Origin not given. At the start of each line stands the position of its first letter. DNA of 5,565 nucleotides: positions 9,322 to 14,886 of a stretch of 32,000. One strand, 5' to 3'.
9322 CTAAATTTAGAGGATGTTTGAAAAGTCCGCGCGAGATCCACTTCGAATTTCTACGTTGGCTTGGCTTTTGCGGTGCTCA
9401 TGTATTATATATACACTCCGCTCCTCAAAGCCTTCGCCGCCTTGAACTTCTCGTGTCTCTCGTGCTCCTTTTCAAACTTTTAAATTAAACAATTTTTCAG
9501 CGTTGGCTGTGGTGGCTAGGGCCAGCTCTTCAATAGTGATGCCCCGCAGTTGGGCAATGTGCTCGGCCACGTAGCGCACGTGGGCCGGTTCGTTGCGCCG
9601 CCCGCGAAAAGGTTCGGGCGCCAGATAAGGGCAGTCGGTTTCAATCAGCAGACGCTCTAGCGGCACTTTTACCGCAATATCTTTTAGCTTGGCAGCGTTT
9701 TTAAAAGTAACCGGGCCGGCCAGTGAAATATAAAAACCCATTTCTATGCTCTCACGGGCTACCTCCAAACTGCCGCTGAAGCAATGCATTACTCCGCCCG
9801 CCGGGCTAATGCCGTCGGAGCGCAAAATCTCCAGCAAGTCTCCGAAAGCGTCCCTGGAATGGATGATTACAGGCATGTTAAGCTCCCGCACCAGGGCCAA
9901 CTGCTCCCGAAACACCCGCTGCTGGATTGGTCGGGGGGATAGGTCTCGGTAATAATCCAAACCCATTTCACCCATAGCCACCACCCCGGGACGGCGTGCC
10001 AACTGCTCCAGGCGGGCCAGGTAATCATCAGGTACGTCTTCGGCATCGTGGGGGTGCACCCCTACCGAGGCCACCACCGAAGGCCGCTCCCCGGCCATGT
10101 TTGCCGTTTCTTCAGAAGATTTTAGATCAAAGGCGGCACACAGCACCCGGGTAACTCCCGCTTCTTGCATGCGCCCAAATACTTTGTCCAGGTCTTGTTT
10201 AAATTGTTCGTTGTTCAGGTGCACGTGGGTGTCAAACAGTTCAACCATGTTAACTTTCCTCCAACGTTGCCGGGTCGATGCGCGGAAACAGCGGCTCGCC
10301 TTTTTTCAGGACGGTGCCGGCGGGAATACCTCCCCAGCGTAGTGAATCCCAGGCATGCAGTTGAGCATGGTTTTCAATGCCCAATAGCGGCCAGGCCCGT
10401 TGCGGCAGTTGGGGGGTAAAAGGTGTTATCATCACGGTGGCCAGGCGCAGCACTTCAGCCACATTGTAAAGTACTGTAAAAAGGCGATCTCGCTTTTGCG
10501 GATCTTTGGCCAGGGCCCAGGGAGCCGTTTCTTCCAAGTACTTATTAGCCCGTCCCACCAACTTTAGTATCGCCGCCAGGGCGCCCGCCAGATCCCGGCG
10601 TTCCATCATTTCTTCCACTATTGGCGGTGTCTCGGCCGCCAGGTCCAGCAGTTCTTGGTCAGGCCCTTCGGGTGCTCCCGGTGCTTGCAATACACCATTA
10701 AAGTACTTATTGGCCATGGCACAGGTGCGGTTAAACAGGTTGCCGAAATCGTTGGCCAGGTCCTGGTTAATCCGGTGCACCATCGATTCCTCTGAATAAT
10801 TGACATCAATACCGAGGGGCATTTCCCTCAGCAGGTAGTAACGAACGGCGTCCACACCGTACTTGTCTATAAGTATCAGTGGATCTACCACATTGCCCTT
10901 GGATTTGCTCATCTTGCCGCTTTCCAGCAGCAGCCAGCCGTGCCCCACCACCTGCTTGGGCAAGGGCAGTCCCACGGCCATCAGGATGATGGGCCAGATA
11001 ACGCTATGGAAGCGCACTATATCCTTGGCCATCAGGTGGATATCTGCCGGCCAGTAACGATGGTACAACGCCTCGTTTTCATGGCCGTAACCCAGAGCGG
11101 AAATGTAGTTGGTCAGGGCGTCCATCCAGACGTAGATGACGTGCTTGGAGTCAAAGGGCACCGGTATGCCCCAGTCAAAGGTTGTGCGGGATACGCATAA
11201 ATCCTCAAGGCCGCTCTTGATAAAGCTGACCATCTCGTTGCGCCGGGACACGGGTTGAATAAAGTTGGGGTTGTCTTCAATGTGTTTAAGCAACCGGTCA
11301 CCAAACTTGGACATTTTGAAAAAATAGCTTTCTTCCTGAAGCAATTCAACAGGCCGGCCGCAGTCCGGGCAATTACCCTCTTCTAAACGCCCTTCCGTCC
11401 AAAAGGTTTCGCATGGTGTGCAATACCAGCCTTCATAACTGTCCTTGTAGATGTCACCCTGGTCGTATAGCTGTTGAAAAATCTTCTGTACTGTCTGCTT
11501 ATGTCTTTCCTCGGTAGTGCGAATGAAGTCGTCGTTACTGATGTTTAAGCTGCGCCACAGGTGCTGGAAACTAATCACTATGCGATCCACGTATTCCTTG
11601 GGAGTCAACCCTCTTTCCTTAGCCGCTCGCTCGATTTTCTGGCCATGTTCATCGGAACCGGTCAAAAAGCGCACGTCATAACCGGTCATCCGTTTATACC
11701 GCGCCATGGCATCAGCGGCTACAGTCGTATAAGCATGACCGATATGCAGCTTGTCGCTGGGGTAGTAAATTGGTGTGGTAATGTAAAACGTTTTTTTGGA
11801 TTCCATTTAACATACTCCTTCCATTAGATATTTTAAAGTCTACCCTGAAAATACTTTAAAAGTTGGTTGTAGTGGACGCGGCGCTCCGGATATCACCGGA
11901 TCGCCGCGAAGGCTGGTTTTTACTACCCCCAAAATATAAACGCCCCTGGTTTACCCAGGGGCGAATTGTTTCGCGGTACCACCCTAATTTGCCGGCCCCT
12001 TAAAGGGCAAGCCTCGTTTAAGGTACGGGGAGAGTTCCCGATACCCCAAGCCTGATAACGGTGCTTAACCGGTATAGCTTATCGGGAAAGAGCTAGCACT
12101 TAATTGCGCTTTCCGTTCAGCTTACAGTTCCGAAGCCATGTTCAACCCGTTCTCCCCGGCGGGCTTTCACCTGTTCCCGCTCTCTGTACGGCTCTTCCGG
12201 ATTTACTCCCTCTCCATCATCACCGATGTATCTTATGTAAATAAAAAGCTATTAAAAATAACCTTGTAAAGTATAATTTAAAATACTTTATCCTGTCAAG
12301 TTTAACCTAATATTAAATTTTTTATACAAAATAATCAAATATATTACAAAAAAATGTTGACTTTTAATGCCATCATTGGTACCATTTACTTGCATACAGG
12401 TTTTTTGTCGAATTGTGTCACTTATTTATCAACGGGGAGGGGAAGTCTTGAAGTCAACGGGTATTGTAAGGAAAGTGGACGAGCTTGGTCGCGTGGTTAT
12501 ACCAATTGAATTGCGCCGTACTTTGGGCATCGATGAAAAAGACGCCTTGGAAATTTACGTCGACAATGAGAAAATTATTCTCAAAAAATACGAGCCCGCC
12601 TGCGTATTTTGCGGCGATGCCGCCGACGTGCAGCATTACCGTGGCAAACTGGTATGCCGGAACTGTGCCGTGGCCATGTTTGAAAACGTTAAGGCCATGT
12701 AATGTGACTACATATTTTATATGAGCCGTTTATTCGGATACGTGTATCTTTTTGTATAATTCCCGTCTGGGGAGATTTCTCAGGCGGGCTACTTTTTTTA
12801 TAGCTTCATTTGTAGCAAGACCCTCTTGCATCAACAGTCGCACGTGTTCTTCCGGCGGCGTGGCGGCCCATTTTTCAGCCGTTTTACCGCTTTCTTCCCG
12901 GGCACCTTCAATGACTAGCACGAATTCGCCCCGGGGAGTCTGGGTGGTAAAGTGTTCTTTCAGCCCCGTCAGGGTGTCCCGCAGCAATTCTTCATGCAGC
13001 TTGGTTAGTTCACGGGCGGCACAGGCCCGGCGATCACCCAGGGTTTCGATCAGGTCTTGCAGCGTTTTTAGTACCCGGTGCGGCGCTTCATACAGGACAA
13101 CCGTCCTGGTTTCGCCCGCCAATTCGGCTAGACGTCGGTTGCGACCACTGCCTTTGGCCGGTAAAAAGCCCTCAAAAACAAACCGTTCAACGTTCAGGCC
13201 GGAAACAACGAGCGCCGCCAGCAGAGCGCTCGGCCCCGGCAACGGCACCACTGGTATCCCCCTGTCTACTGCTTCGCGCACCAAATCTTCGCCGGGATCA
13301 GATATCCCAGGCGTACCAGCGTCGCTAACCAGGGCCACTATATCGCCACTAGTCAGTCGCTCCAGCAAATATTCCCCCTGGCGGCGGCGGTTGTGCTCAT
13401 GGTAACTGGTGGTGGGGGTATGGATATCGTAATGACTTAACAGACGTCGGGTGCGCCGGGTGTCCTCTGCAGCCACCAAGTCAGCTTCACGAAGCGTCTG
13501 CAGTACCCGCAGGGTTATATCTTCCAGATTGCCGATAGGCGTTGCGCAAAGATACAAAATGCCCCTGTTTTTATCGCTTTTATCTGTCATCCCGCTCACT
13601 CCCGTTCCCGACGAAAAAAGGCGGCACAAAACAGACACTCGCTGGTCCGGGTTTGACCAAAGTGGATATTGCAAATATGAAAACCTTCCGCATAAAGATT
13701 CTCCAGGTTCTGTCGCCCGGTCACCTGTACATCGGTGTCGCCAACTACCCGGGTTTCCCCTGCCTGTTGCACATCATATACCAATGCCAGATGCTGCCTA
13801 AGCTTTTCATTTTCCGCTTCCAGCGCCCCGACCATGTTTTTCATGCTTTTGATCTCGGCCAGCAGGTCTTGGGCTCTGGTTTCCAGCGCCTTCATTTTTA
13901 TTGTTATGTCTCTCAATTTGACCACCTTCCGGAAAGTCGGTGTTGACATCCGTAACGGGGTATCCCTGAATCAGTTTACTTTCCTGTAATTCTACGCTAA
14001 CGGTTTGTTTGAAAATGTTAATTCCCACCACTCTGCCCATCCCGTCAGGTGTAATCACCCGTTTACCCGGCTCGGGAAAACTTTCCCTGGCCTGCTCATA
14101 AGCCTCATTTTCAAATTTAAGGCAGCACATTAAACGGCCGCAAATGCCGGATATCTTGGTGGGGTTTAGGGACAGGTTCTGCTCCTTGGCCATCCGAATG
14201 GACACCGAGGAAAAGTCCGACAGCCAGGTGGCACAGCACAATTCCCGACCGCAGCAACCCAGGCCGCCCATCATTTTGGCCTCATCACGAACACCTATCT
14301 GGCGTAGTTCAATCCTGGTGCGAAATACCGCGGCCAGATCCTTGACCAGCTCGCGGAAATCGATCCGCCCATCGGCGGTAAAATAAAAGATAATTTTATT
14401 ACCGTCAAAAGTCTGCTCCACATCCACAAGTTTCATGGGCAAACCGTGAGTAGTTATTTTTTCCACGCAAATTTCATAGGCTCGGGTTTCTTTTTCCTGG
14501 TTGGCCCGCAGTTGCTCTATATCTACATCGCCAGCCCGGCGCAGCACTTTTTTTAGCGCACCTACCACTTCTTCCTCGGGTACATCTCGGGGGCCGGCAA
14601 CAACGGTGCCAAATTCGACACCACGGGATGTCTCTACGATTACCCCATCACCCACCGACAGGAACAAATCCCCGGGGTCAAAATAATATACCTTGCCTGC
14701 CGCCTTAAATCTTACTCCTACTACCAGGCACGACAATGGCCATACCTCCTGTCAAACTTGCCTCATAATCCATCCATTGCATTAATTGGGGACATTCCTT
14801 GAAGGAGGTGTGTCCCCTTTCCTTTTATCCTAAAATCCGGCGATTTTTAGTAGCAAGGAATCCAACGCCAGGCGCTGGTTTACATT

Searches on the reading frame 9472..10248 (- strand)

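Call 33: search_protein_families(library=pfam, proteins=[window:9472-10248:-], max_evalue=0.00001)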
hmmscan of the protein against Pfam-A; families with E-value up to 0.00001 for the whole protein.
window:9472-10248:- (258 aa): 1 family
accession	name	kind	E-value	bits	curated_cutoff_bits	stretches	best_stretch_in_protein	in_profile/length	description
PF01026.27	TatD_DNase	-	1.7e-88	296.8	27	1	5-255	1-253/253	TatD related DNase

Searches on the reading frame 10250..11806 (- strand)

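Call 33: search_protein_families(library=pfam, proteins=[window:10250-11806:-], max_evalue=0.00001)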
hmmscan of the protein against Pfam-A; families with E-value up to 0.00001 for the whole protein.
window:10250-11806:- (518 aa): 3 families
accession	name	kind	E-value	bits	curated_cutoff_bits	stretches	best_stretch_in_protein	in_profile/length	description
PF09334.17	tRNA-synt_1g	-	4.8e-119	398.1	20.1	2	150-361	173-390/391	tRNA synthetases class I (M)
PF00133.28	tRNA-synt_1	-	8.5e-39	133.9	22.7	3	222-336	297-412/414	tRNA synthetases class I (I, L, M and V)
PF01406.26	tRNA-synt_1e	-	1.2e-16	61.4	27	1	6-123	11-125/301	tRNA synthetases class I (C) catalytic domain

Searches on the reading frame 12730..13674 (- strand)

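Call 33: search_protein_families(library=pfam, proteins=[window:12730-13674:-], max_evalue=0.00001)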
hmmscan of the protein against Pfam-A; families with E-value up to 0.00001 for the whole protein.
window:12730-13674:- (314 aa): 1 family
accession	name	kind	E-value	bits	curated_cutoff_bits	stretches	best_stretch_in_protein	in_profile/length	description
PF00590.25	TP_methylase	-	2.5e-33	116.3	27.8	1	40-236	2-209/212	Tetrapyrrole (Corrin/Porphyrin) Methylases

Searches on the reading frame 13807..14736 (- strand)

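Call 33: search_protein_families(library=pfam, proteins=[window:13807-14736:-], max_evalue=0.00001)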
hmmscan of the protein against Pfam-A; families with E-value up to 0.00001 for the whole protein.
window:13807-14736:- (309 aa): 1 family
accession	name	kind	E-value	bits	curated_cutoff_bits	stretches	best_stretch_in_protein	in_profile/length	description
PF04468.17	PSP1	-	1.9e-37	127.9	27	1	62-147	1-86/86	PSP1 C-terminal conserved region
